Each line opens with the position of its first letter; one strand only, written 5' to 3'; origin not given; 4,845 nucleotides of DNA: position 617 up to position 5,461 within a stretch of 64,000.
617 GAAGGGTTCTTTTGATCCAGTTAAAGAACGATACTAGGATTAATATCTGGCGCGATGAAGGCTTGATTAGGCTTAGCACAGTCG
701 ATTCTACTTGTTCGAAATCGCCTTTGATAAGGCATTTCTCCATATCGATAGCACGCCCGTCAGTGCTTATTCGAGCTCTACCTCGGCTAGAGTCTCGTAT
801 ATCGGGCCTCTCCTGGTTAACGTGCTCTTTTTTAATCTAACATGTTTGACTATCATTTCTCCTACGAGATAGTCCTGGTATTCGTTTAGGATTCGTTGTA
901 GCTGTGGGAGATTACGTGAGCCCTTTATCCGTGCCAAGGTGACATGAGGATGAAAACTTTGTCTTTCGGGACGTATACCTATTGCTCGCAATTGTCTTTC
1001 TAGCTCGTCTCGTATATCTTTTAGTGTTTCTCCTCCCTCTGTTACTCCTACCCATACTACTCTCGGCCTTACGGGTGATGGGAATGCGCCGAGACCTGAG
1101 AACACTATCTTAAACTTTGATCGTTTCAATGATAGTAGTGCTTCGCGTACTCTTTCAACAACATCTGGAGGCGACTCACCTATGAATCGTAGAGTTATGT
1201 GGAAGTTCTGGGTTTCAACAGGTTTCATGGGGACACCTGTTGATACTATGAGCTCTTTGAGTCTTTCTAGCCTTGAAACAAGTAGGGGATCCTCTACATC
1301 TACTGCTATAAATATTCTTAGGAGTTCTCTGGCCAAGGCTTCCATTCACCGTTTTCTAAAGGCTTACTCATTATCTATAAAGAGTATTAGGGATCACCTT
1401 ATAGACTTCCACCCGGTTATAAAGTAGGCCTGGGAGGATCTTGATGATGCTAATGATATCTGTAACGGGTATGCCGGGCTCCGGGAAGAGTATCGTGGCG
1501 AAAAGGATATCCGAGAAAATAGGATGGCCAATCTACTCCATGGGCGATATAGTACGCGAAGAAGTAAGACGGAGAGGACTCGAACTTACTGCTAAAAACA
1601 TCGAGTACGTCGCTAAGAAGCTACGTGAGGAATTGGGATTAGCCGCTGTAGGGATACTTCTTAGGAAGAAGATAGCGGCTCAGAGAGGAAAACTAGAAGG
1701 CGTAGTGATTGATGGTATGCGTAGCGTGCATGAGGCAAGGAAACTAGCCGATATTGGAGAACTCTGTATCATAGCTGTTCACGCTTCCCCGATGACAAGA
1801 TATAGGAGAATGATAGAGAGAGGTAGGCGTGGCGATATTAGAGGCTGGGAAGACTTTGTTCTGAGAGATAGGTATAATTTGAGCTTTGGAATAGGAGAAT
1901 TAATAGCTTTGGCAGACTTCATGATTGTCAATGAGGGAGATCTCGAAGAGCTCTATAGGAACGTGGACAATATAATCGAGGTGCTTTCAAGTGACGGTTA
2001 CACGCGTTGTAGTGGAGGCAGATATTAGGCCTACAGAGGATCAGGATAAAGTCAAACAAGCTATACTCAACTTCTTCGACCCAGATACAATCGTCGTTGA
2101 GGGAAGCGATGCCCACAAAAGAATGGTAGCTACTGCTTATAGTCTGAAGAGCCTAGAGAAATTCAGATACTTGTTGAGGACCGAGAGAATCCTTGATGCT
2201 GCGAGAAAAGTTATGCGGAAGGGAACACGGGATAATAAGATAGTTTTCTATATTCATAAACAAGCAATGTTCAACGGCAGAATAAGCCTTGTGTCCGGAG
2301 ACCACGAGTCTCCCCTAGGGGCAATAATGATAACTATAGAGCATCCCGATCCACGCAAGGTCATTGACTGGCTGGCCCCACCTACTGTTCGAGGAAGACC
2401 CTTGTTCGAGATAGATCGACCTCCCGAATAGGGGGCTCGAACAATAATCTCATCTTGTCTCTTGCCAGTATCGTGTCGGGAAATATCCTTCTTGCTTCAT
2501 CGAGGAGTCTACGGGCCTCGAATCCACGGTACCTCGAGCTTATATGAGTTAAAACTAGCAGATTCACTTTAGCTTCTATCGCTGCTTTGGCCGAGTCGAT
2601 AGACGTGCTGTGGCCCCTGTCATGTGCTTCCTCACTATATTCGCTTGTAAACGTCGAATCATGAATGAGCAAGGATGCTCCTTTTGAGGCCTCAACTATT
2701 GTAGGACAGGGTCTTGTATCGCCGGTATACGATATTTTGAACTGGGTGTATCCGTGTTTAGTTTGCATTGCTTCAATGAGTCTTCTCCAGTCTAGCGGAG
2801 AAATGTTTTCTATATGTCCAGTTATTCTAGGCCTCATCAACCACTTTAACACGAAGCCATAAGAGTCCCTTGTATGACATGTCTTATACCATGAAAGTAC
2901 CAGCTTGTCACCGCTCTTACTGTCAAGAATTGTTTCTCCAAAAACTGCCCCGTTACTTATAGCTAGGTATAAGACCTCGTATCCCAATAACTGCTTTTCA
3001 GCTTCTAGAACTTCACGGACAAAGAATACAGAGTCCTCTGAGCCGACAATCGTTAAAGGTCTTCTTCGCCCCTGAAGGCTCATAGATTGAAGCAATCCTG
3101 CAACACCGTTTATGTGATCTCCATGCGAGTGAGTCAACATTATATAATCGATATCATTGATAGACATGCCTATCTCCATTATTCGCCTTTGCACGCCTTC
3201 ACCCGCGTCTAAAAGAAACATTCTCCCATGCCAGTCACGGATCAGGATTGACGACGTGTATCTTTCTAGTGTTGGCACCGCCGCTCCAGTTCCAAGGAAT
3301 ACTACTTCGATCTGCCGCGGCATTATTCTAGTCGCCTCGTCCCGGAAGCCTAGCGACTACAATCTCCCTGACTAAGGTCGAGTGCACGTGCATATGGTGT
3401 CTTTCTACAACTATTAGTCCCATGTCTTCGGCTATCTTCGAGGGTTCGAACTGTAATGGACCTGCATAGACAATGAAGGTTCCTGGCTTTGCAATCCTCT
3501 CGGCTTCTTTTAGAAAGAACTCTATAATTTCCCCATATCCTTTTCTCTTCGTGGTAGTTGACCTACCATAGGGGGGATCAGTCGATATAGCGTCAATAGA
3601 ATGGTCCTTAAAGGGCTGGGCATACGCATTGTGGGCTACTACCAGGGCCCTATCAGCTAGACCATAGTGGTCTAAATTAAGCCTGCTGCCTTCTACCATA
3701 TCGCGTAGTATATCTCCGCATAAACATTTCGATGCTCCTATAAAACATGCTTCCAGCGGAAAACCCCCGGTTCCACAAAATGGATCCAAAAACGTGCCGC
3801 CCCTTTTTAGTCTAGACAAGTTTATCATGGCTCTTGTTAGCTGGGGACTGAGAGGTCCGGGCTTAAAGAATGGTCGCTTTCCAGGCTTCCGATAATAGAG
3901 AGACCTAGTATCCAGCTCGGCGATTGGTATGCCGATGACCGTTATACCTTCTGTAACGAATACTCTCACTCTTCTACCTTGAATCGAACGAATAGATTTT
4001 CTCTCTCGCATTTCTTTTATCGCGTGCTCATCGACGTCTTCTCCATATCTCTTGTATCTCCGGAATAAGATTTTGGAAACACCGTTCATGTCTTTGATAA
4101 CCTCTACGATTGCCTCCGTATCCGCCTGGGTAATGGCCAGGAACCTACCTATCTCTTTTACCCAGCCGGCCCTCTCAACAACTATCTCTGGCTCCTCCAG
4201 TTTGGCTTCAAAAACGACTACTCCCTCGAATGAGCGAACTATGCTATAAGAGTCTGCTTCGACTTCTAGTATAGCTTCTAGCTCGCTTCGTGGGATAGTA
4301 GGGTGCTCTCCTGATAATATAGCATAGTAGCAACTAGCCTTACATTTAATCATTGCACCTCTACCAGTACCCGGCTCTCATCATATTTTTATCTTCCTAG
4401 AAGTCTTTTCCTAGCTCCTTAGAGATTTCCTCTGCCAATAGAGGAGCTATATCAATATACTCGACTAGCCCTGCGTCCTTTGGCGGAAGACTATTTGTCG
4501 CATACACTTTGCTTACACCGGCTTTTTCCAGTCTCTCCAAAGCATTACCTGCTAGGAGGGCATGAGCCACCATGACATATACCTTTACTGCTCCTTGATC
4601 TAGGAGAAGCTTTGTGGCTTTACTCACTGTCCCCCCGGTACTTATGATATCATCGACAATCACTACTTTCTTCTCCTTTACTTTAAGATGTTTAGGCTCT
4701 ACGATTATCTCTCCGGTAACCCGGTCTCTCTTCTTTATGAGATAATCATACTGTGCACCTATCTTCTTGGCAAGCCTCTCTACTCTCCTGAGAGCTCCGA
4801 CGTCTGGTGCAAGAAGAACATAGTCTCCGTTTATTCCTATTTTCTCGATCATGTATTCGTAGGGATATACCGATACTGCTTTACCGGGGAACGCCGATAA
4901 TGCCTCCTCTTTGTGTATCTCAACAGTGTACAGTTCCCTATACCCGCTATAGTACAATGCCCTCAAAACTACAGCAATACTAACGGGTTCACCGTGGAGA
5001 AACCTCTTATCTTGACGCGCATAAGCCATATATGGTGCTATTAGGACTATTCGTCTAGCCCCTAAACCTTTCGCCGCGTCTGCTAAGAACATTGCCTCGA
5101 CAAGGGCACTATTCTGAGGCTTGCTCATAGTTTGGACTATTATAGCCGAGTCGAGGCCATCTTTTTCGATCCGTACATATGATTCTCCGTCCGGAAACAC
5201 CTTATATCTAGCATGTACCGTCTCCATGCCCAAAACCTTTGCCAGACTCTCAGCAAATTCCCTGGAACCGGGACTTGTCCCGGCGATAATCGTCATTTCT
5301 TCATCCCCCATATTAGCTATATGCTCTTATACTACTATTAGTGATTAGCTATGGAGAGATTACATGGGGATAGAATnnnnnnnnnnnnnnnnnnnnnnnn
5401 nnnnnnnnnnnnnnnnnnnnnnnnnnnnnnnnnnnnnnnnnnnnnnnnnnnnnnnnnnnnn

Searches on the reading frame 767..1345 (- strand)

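Call 105: search_protein_families(library=pfam, proteins=[window:767-1345:-], max_evalue=0.001)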
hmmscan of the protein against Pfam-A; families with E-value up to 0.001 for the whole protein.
window:767-1345:- (192 aa): 4 families
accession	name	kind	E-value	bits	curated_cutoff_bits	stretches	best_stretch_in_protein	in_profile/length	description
PF02834.22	LigT_PEase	-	4.1e-30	104.2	23.3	2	27-98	12-87/87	LigT like Phosphoesterase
PF13563.12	2_5_RNA_ligase2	-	4.2e-15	56.6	27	1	43-157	21-133/152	2'-5' RNA ligase superfamily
PF10469.15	AKAP7_NLS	-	2.2e-13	51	24.4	1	12-191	4-208/208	AKAP7 2'5' RNA ligase-like domain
PF09749.15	HVSL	-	0.00019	21.4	26.8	1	61-159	106-210/242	Uncharacterised conserved protein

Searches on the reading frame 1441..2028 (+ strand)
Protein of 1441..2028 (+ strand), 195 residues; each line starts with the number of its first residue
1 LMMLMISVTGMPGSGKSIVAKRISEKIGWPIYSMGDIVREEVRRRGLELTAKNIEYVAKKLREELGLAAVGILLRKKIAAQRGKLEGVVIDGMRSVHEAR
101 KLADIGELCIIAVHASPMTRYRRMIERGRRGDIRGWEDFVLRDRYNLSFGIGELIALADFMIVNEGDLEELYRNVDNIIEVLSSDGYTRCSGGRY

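Call 105: search_protein_families(library=pfam, proteins=[window:1441-2028:+], max_evalue=0.001)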
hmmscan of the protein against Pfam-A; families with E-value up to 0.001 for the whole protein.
window:1441-2028:+ (195 aa): 6 families
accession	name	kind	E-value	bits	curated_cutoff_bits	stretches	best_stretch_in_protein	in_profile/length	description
PF13207.12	AAA_17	-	4e-19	69.7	27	1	9-135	1-131/136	AAA domain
PF13238.12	AAA_18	-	5.6e-15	56.4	29.4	1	6-129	1-113/128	AAA domain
PF00406.28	ADK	-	2.8e-06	28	26.8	1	8-105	1-95/151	Adenylate kinase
PF13671.12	AAA_33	-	7e-05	23.6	27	1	5-132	1-123/143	AAA domain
PF03266.21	NTPase_1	-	0.00041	20.7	23.9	1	6-58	2-53/168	NTPase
PF13189.12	Cytidylate_kin2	-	0.00046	20.8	28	0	6-49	2-44/176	Cytidylate kinase-like family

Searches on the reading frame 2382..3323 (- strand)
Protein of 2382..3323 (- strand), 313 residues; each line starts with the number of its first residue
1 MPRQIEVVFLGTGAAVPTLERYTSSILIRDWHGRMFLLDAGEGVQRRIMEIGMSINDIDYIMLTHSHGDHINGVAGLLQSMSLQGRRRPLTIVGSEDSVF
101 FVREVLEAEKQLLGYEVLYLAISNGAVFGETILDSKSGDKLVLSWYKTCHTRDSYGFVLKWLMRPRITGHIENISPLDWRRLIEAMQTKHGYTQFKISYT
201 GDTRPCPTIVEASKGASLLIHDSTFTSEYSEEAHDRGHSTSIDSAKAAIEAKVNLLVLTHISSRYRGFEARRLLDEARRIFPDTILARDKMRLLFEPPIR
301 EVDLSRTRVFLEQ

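Call 105: search_protein_families(library=pfam, proteins=[window:2382-3323:-], max_evalue=0.001)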
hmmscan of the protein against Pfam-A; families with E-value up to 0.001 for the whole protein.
window:2382-3323:- (313 aa): 4 families
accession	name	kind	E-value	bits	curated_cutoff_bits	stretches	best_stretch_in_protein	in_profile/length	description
PF12706.13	Lactamase_B_2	-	9.8e-14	51.9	27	2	35-96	2-64/200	Beta-lactamase superfamily domain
PF00753.33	Lactamase_B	-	1.9e-11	44.7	22.7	1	21-79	4-65/196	Metallo-beta-lactamase superfamily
PF13691.12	Lactamase_B_4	-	2.8e-06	27.3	27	1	19-73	8-63/63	tRNase Z endonuclease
PF23023.1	Anti-Pycsar_Apyc1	-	3.3e-06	27.2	50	1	6-75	4-71/250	Anti-Pycsar protein Apyc1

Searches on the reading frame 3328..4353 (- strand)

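Call 105: search_protein_families(library=pfam, proteins=[window:3328-4353:-], max_evalue=0.001)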
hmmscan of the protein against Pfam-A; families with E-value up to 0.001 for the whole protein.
window:3328-4353:- (341 aa): 4 families
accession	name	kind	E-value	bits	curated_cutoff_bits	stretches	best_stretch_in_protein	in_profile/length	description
PF01170.24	UPF0020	-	1.3e-32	113.5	22.3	1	157-328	1-194/197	RMKL-like, methyltransferase domain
PF03602.21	Cons_hypoth95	-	3.8e-08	33.6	24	1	184-267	41-128/182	Conserved hypothetical protein 95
PF01555.25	N6_N4_Mtase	-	1.6e-05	25.4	26.7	0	253-302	1-57/221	DNA methylase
PF13649.12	Methyltransf_25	-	0.00087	20.4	27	0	189-257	2-69/97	Methyltransferase domain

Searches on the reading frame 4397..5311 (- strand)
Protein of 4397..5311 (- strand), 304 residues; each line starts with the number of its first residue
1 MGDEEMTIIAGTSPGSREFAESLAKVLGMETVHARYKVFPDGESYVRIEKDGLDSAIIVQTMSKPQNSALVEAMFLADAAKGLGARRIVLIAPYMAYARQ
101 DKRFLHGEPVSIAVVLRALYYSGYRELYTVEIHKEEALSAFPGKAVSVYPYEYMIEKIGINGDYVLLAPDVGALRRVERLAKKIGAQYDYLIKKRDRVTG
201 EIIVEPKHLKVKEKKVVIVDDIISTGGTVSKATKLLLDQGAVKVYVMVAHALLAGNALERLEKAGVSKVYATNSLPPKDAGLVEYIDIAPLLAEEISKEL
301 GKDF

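Call 46: find_encoding_contigs(protein=window:4397-5311:-, flank=10000, max_places=2)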
Protein window:4397-5311:- (304 aa): no gene with exactly this product is on record in the collection.

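Call 105: search_protein_families(library=pfam, proteins=[window:4397-5311:-], max_evalue=0.001)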
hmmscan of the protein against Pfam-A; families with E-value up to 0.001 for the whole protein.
window:4397-5311:- (304 aa): 5 families
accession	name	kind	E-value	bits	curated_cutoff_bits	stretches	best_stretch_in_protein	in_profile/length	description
PF13793.12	Pribosyltran_N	-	8.3e-24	84.1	25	1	8-122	3-116/117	N-terminal domain of ribose phosphate pyrophosphokinase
PF00156.33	Pribosyltran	-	3.1e-15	56.3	26.3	1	163-250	30-124/158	Phosphoribosyl transferase domain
PF14572.12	Pribosyl_synth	-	1.3e-13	51.7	27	1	212-297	82-171/184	Phosphoribosyl synthetase-associated domain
PF14681.12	UPRTase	-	1e-05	25.5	27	1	206-264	115-171/206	Uracil phosphoribosyltransferase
PF24390.1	PRTase-CE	-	8.6e-05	23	27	1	185-263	77-157/253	PRTase-CE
